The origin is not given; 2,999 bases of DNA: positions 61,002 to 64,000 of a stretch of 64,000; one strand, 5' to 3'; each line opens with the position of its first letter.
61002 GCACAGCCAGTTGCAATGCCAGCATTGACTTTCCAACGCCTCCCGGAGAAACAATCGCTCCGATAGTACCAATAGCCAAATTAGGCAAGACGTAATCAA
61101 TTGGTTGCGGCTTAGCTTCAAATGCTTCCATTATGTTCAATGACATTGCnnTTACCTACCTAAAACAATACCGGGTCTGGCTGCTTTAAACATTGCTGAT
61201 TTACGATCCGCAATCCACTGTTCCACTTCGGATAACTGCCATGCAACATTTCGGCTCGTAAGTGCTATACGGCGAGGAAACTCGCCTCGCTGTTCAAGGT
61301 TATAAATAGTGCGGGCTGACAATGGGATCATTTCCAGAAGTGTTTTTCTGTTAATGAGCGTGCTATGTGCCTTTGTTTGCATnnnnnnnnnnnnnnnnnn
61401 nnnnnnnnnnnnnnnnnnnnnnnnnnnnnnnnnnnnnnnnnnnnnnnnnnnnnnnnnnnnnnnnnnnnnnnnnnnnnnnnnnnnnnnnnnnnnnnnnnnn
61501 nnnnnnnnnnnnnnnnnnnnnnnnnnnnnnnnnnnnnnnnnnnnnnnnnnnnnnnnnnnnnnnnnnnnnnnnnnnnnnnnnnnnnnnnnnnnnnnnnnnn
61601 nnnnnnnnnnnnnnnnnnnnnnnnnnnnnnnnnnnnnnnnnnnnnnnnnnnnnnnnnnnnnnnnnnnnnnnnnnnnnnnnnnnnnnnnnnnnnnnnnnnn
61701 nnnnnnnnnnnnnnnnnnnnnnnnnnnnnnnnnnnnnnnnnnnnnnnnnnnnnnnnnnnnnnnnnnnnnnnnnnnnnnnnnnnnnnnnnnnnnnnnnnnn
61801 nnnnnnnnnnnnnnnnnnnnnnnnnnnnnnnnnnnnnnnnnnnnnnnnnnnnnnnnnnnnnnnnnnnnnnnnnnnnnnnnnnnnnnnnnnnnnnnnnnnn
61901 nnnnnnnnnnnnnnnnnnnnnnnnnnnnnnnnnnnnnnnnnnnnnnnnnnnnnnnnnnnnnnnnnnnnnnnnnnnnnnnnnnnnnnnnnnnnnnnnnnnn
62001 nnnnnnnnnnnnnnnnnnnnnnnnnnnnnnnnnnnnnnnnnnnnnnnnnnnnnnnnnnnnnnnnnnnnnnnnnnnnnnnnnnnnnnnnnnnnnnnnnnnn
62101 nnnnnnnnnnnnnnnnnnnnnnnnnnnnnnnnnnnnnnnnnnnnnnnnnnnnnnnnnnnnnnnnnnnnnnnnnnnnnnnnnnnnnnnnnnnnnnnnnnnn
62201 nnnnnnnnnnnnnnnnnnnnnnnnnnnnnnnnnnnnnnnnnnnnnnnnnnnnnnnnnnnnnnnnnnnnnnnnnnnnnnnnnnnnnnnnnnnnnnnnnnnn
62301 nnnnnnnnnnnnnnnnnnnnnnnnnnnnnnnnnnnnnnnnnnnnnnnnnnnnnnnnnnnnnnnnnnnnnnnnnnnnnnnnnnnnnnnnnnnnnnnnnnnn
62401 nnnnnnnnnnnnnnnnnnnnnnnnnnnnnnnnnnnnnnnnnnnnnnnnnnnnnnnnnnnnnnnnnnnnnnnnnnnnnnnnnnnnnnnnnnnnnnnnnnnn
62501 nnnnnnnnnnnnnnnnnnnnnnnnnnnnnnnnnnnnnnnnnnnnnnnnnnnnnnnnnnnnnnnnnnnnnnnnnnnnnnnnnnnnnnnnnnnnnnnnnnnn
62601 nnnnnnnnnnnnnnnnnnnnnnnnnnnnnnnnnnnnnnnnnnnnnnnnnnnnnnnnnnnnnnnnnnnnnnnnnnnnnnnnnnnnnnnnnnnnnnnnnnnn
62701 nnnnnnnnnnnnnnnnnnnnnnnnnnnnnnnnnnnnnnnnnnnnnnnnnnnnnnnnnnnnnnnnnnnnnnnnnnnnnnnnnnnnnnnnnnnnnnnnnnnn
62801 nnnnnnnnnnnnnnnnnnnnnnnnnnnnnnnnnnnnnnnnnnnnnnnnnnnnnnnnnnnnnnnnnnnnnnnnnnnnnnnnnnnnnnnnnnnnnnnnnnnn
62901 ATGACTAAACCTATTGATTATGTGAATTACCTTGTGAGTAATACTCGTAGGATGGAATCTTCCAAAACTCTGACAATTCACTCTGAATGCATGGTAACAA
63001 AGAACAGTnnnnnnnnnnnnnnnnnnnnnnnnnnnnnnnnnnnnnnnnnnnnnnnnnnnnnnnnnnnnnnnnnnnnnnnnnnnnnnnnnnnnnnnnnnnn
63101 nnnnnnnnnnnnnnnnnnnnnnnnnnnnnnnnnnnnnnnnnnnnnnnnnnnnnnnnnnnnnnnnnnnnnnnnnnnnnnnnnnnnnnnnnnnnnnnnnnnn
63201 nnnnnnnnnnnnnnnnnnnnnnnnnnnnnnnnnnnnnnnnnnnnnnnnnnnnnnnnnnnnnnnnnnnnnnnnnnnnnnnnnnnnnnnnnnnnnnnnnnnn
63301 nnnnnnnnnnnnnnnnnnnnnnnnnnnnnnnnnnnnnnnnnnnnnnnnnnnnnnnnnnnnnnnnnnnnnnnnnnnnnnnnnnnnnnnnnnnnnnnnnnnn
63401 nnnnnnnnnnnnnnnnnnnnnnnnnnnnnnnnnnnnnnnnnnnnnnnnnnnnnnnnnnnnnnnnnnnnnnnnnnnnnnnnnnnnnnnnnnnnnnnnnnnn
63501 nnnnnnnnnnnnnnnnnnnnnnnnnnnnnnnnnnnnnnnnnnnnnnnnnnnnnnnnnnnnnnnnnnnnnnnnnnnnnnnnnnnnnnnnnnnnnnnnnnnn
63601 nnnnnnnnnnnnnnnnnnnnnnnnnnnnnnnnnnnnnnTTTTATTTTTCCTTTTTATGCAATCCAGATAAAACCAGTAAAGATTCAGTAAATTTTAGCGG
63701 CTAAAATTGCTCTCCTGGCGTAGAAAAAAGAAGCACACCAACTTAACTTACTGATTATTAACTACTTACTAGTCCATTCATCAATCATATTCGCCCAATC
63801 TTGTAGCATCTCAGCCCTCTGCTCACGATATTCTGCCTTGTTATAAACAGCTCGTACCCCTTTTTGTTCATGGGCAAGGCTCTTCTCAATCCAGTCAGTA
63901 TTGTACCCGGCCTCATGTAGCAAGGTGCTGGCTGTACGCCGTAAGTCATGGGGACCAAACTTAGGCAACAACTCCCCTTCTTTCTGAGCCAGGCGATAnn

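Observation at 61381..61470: Divergent control region between alpA and the HTH protein gene with repeated GCTAAAA half-sites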

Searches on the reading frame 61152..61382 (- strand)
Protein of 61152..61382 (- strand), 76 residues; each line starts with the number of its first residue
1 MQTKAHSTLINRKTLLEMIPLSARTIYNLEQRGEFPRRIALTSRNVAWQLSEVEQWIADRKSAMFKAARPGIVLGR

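Call 8: search_protein_families(library=pfam, proteins=[window:61152-61382:-], max_evalue=0.01)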
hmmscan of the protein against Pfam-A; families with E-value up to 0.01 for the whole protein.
window:61152-61382:- (76 aa): 2 families
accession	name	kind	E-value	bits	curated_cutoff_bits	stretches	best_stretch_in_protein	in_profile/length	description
PF05930.18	Phage_AlpA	-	6e-13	48.9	21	1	10-57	4-51/51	Prophage CP4-57 regulatory protein (AlpA)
PF12728.13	HTH_17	-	0.0084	16.8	27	0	17-60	9-50/51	Helix-turn-helix domain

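Call 53: search_protein_families(library=ncbifam, proteins=[window:61152-61382:-], max_evalue=0.1)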
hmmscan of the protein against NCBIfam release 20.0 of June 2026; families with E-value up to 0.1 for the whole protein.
window:61152-61382:- (76 aa): 0 families

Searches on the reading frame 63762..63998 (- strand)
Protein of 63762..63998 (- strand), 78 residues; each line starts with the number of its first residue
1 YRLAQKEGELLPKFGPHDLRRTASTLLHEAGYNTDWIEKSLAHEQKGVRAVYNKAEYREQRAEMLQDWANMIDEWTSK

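Call 8: search_protein_families(library=pfam, proteins=[window:63762-63998:-], max_evalue=0.01)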
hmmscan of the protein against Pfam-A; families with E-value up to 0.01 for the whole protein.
window:63762-63998:- (78 aa): 1 family
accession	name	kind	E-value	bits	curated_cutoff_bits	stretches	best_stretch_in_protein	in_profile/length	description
PF00589.27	Phage_integrase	-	1.9e-07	31.5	27.1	1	6-57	119-170/172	Phage integrase family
